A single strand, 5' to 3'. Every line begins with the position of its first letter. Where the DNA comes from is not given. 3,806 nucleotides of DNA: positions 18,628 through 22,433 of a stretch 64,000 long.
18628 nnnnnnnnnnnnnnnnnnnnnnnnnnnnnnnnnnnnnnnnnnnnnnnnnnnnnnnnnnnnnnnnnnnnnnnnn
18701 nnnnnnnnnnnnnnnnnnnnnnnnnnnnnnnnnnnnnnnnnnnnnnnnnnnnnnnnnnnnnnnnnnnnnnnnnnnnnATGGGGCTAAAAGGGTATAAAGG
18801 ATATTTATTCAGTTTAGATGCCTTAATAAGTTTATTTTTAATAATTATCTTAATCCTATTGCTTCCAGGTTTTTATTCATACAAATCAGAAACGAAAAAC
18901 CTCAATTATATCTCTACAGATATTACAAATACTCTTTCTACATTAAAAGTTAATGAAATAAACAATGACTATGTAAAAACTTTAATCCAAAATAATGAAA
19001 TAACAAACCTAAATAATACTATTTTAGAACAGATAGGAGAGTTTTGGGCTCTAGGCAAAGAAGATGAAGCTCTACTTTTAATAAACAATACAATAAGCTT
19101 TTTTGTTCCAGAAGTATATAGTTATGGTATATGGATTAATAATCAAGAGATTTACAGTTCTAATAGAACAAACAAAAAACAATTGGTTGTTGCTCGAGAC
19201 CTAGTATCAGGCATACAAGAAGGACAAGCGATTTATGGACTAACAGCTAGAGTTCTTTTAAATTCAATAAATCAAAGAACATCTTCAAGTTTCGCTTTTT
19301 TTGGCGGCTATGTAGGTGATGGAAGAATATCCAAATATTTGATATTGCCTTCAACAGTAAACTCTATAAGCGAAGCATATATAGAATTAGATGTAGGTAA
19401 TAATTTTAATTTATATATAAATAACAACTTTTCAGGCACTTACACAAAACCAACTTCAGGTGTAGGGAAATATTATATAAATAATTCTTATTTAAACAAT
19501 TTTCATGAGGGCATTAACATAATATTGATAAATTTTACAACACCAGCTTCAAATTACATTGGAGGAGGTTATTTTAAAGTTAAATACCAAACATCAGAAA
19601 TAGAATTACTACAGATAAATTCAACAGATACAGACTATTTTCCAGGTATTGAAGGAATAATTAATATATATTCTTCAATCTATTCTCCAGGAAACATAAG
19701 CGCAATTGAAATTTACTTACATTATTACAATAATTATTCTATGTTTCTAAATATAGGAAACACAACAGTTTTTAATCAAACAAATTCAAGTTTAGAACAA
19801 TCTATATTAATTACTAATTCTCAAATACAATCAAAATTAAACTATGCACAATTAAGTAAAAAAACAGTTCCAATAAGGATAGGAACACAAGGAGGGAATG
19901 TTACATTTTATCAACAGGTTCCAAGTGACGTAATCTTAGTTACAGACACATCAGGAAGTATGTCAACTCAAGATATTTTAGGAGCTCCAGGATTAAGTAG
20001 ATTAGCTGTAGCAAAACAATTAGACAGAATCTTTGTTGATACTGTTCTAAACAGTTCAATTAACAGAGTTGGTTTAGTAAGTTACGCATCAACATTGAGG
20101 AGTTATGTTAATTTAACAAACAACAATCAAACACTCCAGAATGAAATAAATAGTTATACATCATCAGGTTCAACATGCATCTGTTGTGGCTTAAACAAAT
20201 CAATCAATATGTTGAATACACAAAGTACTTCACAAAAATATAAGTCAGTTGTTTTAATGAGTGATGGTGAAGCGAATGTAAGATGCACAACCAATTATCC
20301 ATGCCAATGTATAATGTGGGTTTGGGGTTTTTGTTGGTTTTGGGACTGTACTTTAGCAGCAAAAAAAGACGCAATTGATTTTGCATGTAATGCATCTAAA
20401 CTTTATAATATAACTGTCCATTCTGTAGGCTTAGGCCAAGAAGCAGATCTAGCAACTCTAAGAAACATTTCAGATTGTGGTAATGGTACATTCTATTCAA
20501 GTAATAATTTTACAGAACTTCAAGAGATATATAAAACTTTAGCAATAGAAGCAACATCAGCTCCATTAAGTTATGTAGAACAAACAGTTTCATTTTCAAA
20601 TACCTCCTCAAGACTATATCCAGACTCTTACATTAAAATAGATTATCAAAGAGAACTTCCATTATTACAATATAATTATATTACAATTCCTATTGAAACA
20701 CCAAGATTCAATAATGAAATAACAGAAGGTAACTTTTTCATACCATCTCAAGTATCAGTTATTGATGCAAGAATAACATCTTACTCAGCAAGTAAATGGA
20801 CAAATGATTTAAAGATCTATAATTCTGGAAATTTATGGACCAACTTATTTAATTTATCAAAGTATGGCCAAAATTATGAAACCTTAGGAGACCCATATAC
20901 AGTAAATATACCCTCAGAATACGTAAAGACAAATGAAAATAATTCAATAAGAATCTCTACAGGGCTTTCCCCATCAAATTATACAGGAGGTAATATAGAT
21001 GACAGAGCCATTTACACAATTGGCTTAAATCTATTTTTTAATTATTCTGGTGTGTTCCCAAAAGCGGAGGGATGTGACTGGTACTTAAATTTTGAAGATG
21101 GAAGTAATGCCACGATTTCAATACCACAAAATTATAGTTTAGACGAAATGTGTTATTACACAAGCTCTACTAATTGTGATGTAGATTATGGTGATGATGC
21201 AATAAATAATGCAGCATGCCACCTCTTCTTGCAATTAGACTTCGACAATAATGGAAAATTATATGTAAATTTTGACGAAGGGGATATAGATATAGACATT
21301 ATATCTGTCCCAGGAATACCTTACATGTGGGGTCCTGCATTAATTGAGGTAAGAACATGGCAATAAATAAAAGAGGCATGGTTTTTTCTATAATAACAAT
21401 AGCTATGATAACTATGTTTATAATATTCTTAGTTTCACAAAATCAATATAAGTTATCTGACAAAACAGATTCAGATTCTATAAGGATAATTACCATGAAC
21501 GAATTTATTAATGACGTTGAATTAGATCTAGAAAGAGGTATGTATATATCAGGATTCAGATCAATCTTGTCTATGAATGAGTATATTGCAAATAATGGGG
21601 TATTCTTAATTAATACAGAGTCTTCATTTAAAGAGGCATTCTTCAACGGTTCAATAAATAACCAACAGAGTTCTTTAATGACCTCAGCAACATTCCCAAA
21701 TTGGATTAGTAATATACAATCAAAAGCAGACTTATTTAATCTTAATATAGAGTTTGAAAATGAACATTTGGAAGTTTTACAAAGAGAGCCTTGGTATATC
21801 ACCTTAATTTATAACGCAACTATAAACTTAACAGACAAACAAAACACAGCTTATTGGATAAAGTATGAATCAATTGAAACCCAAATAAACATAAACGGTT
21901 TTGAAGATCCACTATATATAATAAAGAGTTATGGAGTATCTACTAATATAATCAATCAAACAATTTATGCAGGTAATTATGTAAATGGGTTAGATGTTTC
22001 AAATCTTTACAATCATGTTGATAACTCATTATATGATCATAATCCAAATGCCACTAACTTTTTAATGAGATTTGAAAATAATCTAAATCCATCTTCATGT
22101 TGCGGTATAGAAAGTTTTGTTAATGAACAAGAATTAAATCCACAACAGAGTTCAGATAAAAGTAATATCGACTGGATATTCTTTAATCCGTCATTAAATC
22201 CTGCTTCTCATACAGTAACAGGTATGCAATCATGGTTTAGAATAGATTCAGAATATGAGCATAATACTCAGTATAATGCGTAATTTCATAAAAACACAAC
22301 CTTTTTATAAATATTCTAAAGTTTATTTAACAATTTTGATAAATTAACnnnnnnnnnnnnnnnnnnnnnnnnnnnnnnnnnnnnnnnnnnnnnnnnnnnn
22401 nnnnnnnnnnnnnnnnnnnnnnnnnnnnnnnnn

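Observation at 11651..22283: Tad/Epd-like type IV pilus or archaellum-related locus with divergent pilin operon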

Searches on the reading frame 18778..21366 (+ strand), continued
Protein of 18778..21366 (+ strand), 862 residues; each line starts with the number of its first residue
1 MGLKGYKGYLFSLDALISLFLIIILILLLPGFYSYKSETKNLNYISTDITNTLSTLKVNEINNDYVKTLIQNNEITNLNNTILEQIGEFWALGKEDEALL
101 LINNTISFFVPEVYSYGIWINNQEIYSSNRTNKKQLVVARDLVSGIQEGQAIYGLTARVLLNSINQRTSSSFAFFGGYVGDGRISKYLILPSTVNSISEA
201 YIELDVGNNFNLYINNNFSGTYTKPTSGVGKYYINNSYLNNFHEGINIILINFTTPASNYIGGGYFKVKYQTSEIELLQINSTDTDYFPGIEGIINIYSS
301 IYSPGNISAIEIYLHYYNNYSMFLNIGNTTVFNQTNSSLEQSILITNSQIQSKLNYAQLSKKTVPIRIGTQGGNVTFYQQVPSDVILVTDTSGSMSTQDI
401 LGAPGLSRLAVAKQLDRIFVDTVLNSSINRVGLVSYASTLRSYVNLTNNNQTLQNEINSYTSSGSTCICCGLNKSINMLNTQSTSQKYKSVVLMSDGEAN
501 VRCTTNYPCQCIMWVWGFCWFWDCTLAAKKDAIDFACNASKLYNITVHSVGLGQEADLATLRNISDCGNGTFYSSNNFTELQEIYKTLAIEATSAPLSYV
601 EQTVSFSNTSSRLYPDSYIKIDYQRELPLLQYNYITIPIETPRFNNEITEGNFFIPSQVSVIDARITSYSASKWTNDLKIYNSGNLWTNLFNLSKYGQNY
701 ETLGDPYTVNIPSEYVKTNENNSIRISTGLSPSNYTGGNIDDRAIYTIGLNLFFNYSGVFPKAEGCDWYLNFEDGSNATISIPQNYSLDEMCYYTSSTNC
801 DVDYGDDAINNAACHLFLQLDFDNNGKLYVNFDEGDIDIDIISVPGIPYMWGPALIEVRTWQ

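Call 40: predict_structure(alignment_id=A1)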
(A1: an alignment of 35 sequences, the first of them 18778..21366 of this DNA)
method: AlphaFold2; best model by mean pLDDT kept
length: 862 residues; sequences in the alignment: 35
mean_pLDDT: 84.0   pTM: 0.59
mean pLDDT of the five models: 84.0, 83.9, 82.5, 81.3, 80.2
residues with pLDDT >= 90: 323; 70-90: 430; 50-70: 80; < 50: 29
segments of 3 or more residues with pLDDT < 50: 1-5, 373-379, 597-602, 731-734
pLDDT, mean of each block of 10 residues (from residue 1): 47 76 75 54 79 87 87 84 87 84 84 84 80 71 68 83 88 85 92 92 90 97 83 94 96 82 91 80 92 86 92 91 87 82 94 92 86 47 89 91 89 95 86 94 93 95 92 95 84 89 87 79 87 92 90 88 86 85 82 57 58 94 76 79 79 88 83 75 85 72 65 89 78 57 89 88 93 91 92 94 92 94 91 90 75 80 79
secondary structure, 60 per line:
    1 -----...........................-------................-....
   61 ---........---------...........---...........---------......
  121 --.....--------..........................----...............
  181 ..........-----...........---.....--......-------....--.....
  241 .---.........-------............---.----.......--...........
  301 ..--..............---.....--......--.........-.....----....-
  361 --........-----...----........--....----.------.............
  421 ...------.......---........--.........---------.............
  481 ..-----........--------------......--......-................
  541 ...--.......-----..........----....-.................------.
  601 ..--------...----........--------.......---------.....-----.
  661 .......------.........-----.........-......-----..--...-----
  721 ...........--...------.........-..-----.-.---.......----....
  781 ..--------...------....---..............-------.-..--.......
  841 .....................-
elements in order (helices of 4 or more, strands of 3 or more residues): H6-32 H40-55 H64-71 H82-91 H95-105 E115-120 E123-127 E136-161 E166-190 E196-206 E210-214 E217-222 E230-233 H236-241 E245-253 E261-272 E281-287 E290-302 E305-318 E322-326 E329-334 E337-345 H347-351 H356-359 E363-370 E376-378 E383-390 H393-396 H408-423 E430-436 E440-447 H450-458 H468-482 E488-495 E510-515 E518-523 H525-543 E546-552 H558-567 E572-575 H578-593 E600-602 E611-613 E618-625 E634-640 E650-654 E660-667 E674-682 E688-692 H693-696 H698-703 E721-731 E734-736 E743-751 E766-772 E777-782 E791-793 H800-803 H808-820 E837-861

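Call 42: fold_search(model_id=the predicted structure, library=pdb)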
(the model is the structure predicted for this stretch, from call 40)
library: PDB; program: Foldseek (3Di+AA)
matches with E <= 10: 1673; with E <= 0.001: 363
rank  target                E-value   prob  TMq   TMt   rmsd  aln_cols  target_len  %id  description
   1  6fpz_A                1.1e-13  1.00  0.19  0.27  22.6       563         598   12  Inter-alpha-inhibitor heavy chain 1, D298A (released 2019-02-27)
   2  6fpy_A                1.7e-13  1.00  0.19  0.27  22.5       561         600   13  Inter-alpha-inhibitor heavy chain 1, wild type (released 2019-02-27)
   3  6fpy_B                2.4e-13  1.00  0.19  0.26  22.5       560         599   13  Inter-alpha-inhibitor heavy chain 1, wild type (released 2019-02-27)
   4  7b7p_A                3.1e-12  1.00  0.23  0.43  13.2       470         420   16  PilB minor pilin from Streptococcus sanguinis (released 2021-04-28)
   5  7ba2_B                5.3e-12  1.00  0.22  0.42  12.4       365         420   18  D319A mutant of the PilB minor pilin from Streptococcus sanguinis (released 2021-04-28)
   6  7ba2_A                9.1e-12  1.00  0.22  0.43  13.0       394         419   16  D319A mutant of the PilB minor pilin from Streptococcus sanguinis (released 2021-04-28)
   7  8ebt_E                4.9e-11  1.00  0.19  0.41   5.9       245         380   16  XPA repositioning Core7 of TFIIH relative to XPC-DNA lesion (Cy5) (released 2023-04-19)
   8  7w6b                  5.4e-11  1.00  0.21  0.23  14.0       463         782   15  Crystal Structure of PitA from pilus islet-2 of Streptococcus oralis (released 2022-06-01)
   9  8ebu_E                6.4e-11  1.00  0.20  0.43   5.7       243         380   17  XPC release from Core7-XPA-DNA (Cy5) (released 2023-04-19)
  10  4fx5                  7.9e-11  1.00  0.19  0.38  18.7       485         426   11  von Willebrand factor type A from Catenulispora acidiphila (released 2012-07-18)
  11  8ebs_E                8.4e-11  1.00  0.20  0.45   4.0       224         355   15  Initial DNA-lesion (Cy5) binding by XPC and TFIIH (released 2023-04-19)
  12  6m48_B                1.5e-10  1.00  0.21  0.22  16.1       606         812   12  Crystal structure of pilus adhesin, SpaC from Lactobacillus rhamnosus GG - P21212 form (released 2020-07-29)
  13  9a88_D                2.5e-10  1.00  0.19  0.42   5.7       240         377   16  Structure of the pre-incision complex in nucleotide excision repair   (released 2024-10-09)
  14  6m48_A                5.3e-10  1.00  0.20  0.22  15.9       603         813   12  Crystal structure of pilus adhesin, SpaC from Lactobacillus rhamnosus GG - P21212 form (released 2020-07-29)
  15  9pd4_E                5.9e-10  1.00  0.19  0.46   4.0       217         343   15  NER dual incision complex - DuIM (released 2026-02-18)
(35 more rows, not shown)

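Call 91: find_encoding_contigs(protein=P0002, flank=10000, max_places=1)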
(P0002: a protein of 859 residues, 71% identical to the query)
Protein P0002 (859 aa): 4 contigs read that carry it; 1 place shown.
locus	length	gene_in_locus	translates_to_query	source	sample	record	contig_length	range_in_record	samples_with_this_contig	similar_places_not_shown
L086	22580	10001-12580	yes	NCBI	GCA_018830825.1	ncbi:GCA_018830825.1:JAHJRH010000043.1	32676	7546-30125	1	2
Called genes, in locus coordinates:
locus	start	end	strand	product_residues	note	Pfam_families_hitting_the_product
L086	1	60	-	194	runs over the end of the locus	PF01558:POR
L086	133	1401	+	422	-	PF02403:Seryl_tRNA_N, PF00587:tRNA-synt_2b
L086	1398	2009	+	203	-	PF00149:Metallophos, PF12850:Metallophos_2, PF14582:Metallophos_3 (faint)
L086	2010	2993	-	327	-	PF07495:Y_Y_Y (weak), PF24517:CBM96, PF06848:Disaggr_repeat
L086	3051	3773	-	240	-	PF06745:ATPase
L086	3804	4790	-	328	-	PF00482:T2SSF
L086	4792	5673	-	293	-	PF00482:T2SSF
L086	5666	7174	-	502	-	PF00437:T2SSE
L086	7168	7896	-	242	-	-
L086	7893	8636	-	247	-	-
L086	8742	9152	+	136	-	-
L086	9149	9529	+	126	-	PF23928:DUF7266 (weak)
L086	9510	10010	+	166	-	PF23958:DUF7287 (faint)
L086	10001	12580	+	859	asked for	PF00092:VWA, PF13519:VWA_2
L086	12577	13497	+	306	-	-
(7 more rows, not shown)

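Call 101: search_protein_families(library=pfam, proteins=[L002:13811-14269:+, L018:13831-14277:+, L066:18017-18511:+, L060:17913-18389:+, L041:18451-18909:+, L079:13449-13910:+, L065:2549-2974:-, L027:13884-14309:+], max_evalue=0.01)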
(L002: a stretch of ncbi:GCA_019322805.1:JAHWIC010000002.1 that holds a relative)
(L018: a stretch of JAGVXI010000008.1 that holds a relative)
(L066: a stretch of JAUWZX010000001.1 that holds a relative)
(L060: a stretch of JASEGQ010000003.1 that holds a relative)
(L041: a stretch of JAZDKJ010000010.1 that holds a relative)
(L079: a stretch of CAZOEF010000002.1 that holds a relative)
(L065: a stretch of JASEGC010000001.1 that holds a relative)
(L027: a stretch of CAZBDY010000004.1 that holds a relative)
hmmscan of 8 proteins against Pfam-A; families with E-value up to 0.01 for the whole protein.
L002:13811-14269:+ (152 aa): 0 families

L018:13831-14277:+ (148 aa): 0 families

L066:18017-18511:+ (164 aa): 0 families

L060:17913-18389:+ (158 aa): 0 families

L041:18451-18909:+ (152 aa): 0 families

L079:13449-13910:+ (153 aa): 0 families

L065:2549-2974:- (141 aa): 0 families

L027:13884-14309:+ (141 aa): 1 family
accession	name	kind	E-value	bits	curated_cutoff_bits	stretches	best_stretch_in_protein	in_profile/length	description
PF21846.1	DUF6905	-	0.0041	17.9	27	1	18-80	30-88/106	Domain of unknown function (DUF6905)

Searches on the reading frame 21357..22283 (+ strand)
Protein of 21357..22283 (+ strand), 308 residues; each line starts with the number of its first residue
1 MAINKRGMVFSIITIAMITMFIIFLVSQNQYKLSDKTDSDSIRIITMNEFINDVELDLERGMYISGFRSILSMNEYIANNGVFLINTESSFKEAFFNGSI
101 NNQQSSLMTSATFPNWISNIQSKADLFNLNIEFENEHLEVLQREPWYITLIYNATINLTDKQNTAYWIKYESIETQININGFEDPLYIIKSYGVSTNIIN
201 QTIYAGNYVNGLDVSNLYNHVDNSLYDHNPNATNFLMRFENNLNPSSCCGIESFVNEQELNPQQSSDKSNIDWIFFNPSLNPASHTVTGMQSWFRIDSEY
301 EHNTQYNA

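Call 4: search_protein_families(library=pfam, proteins=[window:21357-22283:+], max_evalue=0.1)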
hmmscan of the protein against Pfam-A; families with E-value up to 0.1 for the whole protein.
window:21357-22283:+ (308 aa): 0 families

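Call 8: search_protein_families(library=ncbifam, proteins=[window:21357-22283:+], max_evalue=0.1)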
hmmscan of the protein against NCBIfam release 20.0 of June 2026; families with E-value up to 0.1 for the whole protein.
window:21357-22283:+ (308 aa): 1 family
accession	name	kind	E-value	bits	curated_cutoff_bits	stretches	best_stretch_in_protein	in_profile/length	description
NF053669.1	bindosome_BasA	exception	0.029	14.6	230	0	10-39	16-45/136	bindosome assembly system protein BasA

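Call 80: search_protein_families(library=pfam, alignment_id=A7, max_evalue=0.01)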
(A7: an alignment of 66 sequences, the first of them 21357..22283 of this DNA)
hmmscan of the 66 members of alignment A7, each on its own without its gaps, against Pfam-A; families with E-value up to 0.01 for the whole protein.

A. member 1, window:21357-22283:+ (308 aa): 0 families

B. families by the number of members that match (of 66 scanned): 8 families
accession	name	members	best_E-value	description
PF20781.2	TssR_C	1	0.00029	TssR C-terminal domain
PF13614.12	AAA_31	1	0.0017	AAA domain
PF14296.11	O-ag_pol_Wzy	1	0.004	O-antigen polysaccharide polymerase Wzy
PF18208.6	NES_C_h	1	0.0053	Nicking enzyme C-terminal middle helical domain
PF19289.4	PmbA_TldD_3rd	1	0.006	PmbA/TldA metallopeptidase C-terminal domain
PF14491.11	DUF4435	1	0.0081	Protein of unknown function (DUF4435)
PF14880.11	COX14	1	0.0082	Cytochrome oxidase c assembly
PF11946.13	DUF3463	1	0.0088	Domain of unknown function (DUF3463)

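Call 86: search_protein_representatives(protein=window:21357-22283:+)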
Query: 308 residues. Proteins with E-value up to 0.001 (for the whole library): 1042; up to 1e-10: 642; up to 1e-30: 205. The best 150 are listed.
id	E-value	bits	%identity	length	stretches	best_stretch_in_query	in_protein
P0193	2.7e-155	532.3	79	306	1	3-307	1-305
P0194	1.2e-75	270.9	43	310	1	1-300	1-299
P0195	1.2e-69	251.2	47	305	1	1-301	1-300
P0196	1.2e-66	241.3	41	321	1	1-306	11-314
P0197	1.3e-63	231.5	43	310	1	4-300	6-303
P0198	1.5e-62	227.9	43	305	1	4-304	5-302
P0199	2.5e-61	223.9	37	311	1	3-306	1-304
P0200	3.4e-61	223.5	39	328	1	3-306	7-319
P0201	2.2e-60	220.8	41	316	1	1-300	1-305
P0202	9.2e-60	218.8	41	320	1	4-300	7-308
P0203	9.6e-59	215.4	38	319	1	1-302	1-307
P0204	1.3e-58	215.0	39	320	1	5-306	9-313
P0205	6.1e-57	209.5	40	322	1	4-305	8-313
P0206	8.2e-57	209.1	41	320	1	1-301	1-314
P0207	1.4e-56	208.4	39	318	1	4-298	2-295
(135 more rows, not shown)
